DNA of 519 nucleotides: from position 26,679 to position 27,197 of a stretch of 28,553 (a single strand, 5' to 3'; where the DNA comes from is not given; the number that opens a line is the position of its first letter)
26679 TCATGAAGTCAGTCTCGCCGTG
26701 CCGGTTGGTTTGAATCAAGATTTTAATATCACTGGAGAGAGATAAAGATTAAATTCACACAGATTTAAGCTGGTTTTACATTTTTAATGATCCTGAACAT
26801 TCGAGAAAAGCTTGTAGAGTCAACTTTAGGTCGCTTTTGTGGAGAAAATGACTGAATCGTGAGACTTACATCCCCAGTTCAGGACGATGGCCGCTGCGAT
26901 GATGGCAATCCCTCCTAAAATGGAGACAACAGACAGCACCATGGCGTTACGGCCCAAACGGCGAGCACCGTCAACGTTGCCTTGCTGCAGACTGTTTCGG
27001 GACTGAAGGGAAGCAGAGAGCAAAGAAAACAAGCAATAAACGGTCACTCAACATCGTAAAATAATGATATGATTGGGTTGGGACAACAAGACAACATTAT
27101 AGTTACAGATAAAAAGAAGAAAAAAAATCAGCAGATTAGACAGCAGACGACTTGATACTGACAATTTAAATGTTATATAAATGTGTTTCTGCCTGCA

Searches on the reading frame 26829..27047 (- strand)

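Call 60: search_protein_families(library=pfam, max_evalue=0.01, proteins=[window:26829-27047:-])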
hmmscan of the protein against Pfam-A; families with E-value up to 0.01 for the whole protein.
window:26829-27047:- (73 aa): 1 family
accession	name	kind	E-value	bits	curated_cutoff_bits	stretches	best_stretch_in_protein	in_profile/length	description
PF04505.17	CD225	-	3.4e-09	37.1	27.1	1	10-52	25-67/68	Interferon-induced transmembrane protein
